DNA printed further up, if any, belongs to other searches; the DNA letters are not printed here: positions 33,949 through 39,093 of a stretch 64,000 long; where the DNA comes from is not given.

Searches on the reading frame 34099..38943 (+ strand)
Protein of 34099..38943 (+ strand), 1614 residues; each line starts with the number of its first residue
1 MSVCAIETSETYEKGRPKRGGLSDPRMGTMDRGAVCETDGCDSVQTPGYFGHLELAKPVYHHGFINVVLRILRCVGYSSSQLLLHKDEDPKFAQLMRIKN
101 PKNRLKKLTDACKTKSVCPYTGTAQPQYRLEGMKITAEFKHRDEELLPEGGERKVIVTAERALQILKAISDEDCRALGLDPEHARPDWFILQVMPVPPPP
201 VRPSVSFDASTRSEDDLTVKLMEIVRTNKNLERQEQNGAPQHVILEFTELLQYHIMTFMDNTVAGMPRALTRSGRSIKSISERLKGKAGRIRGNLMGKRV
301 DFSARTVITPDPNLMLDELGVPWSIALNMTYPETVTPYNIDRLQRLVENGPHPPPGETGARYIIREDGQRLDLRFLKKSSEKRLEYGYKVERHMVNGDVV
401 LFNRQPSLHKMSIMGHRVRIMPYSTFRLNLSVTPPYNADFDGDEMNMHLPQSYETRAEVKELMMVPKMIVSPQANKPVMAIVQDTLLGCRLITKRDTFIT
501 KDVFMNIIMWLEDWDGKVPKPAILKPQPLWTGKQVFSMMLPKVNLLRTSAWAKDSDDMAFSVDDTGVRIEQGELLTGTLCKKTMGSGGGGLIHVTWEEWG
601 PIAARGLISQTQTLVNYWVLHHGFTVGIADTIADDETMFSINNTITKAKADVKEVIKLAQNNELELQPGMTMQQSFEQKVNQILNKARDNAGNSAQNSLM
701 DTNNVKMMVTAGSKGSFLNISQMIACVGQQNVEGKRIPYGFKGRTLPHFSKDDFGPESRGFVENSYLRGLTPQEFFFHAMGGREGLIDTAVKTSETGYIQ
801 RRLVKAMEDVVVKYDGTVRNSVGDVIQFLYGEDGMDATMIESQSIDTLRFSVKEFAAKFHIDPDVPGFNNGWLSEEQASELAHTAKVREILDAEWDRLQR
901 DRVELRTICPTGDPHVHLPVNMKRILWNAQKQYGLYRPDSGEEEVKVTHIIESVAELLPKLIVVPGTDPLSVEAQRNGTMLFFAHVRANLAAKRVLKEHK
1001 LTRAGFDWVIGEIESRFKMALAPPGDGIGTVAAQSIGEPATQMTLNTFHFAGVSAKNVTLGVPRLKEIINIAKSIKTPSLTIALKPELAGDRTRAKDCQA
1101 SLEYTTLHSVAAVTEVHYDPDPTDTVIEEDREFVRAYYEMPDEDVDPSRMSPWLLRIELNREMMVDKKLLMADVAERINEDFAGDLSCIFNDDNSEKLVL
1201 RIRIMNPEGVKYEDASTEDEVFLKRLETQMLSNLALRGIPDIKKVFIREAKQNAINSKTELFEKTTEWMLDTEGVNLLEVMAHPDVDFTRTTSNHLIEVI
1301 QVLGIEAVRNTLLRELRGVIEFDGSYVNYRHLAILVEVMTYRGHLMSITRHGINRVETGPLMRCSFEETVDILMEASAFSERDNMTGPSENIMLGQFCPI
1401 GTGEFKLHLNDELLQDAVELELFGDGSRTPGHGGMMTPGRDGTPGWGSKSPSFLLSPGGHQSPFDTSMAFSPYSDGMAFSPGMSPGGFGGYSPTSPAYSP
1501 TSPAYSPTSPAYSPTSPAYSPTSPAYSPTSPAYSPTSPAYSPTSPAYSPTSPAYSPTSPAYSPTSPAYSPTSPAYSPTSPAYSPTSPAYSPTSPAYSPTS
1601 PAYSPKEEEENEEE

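Call 63: search_protein_families(library=pfam, proteins=[window:34099-38943:+], max_evalue=0.0001)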
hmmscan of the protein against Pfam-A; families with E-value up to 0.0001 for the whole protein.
window:34099-38943:+ (1614 aa): 8 families
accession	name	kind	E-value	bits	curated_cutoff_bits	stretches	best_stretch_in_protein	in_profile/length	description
PF04998.22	RNA_pol_Rpb1_5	-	2.8e-101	338.9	28.5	1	769-1359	1-265/267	RNA polymerase Rpb1, domain 5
PF04997.17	RNA_pol_Rpb1_1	-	1.5e-95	320.6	39.7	1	1-295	20-312/312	RNA polymerase Rpb1, domain 1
PF00623.25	RNA_pol_Rpb1_2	-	1.2e-72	244.1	25.3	1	297-465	1-166/166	RNA polymerase Rpb1, domain 2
PF04992.19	RNA_pol_Rpb1_6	-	2.2e-59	200.9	23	1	835-1020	1-189/189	RNA polymerase Rpb1, domain 6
PF04990.17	RNA_pol_Rpb1_7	-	7.6e-51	172.1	23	1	1105-1237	1-136/136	RNA polymerase Rpb1, domain 7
PF04983.23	RNA_pol_Rpb1_3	-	1.3e-49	168.6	28.9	1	469-631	2-162/162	RNA polymerase Rpb1, domain 3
PF05000.22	RNA_pol_Rpb1_4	-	4.4e-40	136.3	24.8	1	659-762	4-107/107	RNA polymerase Rpb1, domain 4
PF05001.18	RNA_pol_Rpb1_R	-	8.3e-26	89.2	20.3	0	1492-1505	1-14/14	RNA polymerase Rpb1 C-terminal repeat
